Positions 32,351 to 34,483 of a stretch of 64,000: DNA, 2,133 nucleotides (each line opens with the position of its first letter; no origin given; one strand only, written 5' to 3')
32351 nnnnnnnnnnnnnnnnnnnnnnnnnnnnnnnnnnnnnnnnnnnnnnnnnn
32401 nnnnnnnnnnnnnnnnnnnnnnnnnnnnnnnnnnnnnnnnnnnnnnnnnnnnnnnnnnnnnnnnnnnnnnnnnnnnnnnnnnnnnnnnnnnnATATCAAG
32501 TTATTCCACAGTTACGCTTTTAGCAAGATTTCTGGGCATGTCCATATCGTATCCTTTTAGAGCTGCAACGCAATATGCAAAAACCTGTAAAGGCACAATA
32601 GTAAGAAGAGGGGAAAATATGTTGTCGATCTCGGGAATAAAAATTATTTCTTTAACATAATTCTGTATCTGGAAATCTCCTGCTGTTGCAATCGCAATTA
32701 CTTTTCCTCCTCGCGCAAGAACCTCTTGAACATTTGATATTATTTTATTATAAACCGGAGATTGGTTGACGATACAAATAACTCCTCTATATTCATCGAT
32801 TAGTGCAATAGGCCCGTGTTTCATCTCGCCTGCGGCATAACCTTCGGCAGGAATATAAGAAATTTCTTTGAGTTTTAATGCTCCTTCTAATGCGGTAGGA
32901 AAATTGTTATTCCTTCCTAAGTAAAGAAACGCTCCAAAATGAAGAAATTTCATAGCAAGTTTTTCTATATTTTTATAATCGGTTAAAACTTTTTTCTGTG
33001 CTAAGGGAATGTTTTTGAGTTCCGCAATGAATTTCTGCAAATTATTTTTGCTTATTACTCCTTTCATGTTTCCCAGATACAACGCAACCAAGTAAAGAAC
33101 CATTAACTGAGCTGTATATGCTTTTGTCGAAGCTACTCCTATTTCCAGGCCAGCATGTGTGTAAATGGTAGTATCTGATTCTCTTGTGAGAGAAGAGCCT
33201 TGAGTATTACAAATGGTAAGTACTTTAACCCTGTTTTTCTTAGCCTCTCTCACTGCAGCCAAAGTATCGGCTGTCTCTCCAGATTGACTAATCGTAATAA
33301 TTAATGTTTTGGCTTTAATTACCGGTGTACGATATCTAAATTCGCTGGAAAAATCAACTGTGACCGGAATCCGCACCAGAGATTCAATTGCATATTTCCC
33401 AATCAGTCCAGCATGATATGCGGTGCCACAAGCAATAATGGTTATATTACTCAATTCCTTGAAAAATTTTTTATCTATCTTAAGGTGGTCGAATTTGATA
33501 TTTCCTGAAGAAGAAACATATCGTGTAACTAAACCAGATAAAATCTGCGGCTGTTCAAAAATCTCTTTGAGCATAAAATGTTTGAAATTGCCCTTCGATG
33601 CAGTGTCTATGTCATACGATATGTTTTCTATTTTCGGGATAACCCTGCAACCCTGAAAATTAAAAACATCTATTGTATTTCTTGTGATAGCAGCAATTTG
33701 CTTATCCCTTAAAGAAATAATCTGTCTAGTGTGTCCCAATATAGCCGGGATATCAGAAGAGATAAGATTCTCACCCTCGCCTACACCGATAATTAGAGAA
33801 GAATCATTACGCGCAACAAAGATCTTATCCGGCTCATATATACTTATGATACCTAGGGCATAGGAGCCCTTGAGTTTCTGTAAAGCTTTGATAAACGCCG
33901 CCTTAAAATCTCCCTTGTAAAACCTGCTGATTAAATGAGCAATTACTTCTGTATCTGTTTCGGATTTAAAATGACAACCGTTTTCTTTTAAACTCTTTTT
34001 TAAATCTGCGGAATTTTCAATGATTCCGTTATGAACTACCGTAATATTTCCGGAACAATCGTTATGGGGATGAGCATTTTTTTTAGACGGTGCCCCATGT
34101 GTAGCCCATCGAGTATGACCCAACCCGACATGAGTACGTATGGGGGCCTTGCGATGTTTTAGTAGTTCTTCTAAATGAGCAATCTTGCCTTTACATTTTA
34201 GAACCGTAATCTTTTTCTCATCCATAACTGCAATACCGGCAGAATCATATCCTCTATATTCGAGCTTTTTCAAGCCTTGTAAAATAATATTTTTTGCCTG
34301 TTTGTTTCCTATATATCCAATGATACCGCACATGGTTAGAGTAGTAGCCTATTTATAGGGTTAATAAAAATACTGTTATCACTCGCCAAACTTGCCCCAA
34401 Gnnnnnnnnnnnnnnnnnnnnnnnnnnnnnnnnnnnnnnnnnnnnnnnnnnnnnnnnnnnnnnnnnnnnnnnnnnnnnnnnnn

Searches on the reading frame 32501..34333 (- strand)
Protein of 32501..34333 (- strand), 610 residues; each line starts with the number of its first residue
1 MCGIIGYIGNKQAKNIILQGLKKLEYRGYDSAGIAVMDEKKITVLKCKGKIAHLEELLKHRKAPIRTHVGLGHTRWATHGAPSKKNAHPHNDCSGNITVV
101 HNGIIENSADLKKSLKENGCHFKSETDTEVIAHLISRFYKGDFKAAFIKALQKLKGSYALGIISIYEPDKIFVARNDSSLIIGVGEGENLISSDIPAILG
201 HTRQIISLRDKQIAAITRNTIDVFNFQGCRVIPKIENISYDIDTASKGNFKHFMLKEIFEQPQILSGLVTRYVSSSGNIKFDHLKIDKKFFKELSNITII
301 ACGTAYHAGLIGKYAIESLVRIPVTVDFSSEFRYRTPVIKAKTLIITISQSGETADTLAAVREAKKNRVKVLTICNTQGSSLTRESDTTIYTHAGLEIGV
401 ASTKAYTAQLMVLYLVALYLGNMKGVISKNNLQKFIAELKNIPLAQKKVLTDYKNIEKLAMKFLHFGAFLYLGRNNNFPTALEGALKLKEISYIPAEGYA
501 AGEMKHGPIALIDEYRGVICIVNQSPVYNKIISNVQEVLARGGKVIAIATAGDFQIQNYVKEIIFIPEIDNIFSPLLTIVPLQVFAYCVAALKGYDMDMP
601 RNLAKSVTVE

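Call 13: search_protein_families(library=pfam, proteins=[window:32501-34333:-])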
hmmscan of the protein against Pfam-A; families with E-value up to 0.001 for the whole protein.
window:32501-34333:- (610 aa): 4 families
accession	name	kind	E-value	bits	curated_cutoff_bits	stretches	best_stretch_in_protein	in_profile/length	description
PF01380.27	SIS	-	2.5e-50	170.1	25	2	296-418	7-130/131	SIS domain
PF13522.11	GATase_6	-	2.6e-20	73.2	27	1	66-177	9-110/130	Glutamine amidotransferase domain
PF13537.11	GATase_7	-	1.3e-14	54.7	25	1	83-199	9-122/123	Glutamine amidotransferase domain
PF13230.11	GATase_4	-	0.00079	18.9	23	0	29-131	33-133/272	Glutamine amidotransferases class-II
